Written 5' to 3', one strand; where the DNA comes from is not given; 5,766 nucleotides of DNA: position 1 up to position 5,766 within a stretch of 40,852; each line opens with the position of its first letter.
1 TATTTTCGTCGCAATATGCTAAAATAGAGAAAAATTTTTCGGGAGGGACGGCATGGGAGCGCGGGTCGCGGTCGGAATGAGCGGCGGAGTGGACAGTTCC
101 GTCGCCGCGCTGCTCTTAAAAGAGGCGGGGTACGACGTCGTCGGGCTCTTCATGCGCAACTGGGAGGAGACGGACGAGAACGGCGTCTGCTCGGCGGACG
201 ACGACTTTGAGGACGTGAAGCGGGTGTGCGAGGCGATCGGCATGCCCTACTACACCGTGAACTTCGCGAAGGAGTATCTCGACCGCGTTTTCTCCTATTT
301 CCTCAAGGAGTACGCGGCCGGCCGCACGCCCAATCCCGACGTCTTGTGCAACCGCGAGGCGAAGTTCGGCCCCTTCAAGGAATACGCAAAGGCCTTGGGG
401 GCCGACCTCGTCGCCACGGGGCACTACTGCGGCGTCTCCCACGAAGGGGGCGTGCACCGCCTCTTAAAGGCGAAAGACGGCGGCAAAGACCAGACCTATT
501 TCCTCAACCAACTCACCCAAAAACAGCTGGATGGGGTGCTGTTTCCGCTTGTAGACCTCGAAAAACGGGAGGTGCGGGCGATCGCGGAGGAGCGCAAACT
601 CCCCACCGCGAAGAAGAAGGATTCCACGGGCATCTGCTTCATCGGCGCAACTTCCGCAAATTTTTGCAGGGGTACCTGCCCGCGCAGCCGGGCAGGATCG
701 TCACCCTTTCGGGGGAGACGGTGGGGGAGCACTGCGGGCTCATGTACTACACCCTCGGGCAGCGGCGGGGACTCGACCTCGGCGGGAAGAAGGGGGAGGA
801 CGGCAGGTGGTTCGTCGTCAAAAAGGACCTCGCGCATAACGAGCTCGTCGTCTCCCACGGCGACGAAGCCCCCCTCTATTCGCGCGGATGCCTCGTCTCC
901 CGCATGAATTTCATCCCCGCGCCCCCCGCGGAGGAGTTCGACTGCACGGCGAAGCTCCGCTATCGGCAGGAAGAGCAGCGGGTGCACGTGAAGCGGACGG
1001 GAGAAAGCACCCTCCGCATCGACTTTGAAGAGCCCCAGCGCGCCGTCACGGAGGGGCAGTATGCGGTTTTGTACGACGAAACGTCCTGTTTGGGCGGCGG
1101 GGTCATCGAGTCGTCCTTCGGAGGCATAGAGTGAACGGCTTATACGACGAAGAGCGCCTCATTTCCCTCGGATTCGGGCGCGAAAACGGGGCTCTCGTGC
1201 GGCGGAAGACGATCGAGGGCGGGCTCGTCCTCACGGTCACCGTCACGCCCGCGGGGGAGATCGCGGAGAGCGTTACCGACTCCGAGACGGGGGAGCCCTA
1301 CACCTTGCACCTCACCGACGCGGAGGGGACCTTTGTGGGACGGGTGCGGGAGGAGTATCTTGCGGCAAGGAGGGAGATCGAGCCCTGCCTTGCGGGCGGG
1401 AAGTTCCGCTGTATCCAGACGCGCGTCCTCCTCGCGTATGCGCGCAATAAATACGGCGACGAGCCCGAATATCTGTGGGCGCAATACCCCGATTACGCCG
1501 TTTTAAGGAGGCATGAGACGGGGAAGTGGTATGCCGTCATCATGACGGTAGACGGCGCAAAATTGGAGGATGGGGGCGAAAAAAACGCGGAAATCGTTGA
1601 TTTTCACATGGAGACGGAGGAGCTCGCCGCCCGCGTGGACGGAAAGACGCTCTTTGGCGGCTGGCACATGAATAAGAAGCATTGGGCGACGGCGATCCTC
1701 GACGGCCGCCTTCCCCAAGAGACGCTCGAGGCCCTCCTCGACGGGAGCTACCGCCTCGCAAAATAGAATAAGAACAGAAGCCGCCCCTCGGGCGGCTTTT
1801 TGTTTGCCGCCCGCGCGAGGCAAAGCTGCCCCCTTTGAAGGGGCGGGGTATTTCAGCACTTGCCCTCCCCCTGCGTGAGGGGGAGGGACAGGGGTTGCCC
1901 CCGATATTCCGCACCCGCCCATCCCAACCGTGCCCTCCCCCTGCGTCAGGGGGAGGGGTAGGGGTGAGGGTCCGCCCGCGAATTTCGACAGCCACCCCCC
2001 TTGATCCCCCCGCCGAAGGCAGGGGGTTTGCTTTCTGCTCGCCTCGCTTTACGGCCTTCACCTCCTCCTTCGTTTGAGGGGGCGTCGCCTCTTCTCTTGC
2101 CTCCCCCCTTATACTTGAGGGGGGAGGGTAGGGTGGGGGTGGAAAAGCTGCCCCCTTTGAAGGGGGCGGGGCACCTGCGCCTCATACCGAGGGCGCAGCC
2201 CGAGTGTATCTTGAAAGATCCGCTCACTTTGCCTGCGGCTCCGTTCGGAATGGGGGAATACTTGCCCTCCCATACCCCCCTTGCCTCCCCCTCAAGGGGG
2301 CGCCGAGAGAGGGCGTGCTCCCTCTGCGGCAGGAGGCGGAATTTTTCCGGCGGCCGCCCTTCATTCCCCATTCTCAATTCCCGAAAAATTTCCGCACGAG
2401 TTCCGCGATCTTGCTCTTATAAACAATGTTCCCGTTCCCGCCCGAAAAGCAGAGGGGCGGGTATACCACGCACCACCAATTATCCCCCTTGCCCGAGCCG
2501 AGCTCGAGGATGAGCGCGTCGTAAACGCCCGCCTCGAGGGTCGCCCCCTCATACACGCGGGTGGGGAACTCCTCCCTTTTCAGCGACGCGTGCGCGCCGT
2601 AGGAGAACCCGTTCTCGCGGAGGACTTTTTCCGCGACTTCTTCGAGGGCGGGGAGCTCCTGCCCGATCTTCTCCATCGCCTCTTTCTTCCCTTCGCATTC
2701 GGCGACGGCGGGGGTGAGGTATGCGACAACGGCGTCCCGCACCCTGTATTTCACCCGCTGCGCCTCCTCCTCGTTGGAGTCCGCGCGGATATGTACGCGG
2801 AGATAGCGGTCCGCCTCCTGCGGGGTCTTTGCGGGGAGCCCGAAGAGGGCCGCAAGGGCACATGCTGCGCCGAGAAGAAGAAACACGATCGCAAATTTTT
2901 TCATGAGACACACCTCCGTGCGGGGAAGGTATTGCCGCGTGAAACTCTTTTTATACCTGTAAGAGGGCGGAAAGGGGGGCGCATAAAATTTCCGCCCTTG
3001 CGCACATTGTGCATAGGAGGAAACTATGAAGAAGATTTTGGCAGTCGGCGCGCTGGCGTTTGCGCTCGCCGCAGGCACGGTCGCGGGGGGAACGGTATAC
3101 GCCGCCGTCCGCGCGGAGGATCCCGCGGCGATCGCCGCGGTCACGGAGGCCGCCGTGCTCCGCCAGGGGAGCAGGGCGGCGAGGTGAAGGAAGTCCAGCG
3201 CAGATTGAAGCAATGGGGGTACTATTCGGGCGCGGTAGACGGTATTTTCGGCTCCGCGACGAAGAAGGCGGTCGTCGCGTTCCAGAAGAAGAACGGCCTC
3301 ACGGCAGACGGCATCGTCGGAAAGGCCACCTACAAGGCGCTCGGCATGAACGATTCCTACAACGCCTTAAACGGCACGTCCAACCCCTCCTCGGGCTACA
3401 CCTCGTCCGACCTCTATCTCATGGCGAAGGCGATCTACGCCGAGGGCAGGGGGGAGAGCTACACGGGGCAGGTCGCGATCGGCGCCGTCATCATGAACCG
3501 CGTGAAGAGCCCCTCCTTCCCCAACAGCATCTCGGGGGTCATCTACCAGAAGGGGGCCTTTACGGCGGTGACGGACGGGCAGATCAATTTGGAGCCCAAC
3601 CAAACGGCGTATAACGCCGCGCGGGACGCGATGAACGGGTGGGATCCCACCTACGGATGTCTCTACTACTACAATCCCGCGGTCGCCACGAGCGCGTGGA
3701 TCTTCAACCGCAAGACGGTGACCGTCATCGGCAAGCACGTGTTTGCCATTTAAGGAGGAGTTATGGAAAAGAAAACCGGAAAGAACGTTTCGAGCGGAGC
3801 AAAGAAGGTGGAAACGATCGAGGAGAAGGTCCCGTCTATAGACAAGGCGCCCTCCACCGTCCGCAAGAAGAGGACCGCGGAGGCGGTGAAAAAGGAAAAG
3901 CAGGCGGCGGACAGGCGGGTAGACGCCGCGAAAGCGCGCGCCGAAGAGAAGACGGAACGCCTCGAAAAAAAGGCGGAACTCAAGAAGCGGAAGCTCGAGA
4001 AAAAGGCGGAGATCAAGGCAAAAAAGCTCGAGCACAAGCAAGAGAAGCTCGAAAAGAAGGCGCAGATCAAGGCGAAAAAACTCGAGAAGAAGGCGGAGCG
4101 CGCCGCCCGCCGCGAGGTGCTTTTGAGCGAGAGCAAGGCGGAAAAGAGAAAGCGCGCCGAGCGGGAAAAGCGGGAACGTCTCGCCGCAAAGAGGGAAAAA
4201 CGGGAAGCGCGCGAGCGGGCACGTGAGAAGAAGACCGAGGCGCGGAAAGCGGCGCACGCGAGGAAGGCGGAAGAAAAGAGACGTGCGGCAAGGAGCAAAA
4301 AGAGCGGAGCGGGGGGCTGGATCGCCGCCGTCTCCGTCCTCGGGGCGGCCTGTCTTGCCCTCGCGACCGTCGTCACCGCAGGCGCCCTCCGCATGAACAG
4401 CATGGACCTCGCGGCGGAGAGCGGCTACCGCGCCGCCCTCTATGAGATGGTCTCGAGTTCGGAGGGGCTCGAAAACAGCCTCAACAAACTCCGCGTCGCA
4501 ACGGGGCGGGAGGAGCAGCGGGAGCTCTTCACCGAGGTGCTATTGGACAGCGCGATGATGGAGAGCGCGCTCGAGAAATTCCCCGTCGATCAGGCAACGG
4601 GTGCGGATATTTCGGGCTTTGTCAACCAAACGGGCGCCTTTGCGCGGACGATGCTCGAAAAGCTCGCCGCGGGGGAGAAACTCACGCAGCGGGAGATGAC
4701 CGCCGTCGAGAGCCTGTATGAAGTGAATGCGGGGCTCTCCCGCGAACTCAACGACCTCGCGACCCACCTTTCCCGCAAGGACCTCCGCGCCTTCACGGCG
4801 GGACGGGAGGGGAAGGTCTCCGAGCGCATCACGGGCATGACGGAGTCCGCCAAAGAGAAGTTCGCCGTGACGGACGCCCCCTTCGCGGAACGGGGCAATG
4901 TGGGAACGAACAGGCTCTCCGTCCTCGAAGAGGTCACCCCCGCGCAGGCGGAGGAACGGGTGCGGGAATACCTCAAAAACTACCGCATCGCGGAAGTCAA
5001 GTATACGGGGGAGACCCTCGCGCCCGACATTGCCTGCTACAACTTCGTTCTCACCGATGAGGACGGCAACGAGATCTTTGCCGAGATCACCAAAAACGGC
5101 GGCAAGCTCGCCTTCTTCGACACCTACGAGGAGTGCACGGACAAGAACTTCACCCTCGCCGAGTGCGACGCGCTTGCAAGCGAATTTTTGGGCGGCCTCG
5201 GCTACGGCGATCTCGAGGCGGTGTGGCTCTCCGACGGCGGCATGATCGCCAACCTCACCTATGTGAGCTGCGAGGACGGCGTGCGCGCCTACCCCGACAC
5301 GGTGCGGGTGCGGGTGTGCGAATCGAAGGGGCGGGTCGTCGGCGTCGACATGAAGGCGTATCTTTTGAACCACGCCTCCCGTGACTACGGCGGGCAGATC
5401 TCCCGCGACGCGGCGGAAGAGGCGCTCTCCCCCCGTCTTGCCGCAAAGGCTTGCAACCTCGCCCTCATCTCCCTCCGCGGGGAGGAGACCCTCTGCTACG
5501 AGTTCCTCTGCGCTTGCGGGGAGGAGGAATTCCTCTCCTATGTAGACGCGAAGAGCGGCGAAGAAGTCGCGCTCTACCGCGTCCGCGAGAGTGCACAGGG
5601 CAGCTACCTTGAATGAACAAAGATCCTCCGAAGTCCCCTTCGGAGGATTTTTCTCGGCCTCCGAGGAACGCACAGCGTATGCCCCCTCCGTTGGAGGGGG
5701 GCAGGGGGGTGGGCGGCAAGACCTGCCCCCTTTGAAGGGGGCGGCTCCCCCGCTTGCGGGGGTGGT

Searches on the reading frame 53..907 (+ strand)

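Call 66: search_protein_families(library=pfam, proteins=[window:53-907:+], max_evalue=0.00001)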
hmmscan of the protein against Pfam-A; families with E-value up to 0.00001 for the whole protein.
window:53-907:+ (284 aa): 3 families
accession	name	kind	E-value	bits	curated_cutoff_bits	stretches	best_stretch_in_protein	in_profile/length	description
PF03054.22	tRNA_Me_trans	-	1.4e-78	263.6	20.6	1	4-198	2-201/202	tRNA methyl transferase HUP domain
PF02540.23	NAD_synthase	-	6.7e-07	29.1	21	0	4-74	20-84/242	NAD synthase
PF01171.26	ATP_bind_3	-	9e-06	26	27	0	5-184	2-162/182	PP-loop family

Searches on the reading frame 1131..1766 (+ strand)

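Call 66: search_protein_families(library=pfam, proteins=[window:1131-1766:+], max_evalue=0.00001)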
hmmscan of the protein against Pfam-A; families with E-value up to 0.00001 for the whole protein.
window:1131-1766:+ (211 aa): 1 family
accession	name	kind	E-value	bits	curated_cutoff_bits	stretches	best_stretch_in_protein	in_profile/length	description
PF04237.18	YjbR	-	3.8e-15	56.8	30.1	1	107-209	3-88/88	YjbR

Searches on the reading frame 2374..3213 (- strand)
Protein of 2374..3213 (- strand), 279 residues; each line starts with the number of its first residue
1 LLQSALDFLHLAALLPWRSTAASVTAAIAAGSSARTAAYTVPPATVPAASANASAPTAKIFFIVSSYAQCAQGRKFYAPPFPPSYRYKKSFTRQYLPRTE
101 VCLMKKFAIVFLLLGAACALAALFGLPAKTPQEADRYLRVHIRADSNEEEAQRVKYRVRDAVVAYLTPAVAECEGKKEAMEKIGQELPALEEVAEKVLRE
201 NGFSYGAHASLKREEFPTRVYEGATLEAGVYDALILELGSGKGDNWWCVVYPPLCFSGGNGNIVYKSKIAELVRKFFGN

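Call 66: search_protein_families(library=pfam, proteins=[window:2374-3213:-], max_evalue=0.00001)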
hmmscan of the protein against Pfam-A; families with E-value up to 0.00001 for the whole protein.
window:2374-3213:- (279 aa): 1 family
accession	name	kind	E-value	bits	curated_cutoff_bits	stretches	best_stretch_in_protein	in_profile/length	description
PF09551.15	Spore_II_R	-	1.6e-40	139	25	1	135-257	2-124/128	Stage II sporulation protein R (spore_II_R)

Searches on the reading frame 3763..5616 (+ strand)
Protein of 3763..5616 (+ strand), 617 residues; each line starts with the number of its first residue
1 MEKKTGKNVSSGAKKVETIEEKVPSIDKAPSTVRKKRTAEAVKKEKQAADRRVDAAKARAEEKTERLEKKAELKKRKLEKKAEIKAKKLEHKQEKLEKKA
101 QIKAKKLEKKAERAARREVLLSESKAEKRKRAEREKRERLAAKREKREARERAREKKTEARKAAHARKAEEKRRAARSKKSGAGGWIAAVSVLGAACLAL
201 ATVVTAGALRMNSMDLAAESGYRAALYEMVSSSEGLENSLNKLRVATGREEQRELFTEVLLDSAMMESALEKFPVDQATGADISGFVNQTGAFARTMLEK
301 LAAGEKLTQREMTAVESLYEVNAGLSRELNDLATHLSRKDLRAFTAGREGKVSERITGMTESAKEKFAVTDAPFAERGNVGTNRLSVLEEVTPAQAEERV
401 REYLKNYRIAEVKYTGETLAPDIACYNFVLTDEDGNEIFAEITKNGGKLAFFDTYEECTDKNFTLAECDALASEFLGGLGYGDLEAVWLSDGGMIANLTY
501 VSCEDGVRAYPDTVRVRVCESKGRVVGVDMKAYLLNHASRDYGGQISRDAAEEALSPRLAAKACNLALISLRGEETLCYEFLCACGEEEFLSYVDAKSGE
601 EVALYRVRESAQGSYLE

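Call 66: search_protein_families(library=pfam, proteins=[window:3763-5616:+], max_evalue=0.00001)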
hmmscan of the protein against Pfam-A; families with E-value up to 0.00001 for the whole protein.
window:3763-5616:+ (617 aa): 2 families
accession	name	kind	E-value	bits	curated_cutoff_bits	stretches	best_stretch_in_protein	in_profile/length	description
PF14620.12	YPEB_PepSY1-2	-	6.5e-27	95.3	31.7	1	373-541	23-193/195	YpeB sporulation, PepSY1 and PepSY2 domains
PF20769.2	YPEB_N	-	5.2e-22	78.7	27.3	1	212-342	3-133/136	YpeB N-terminal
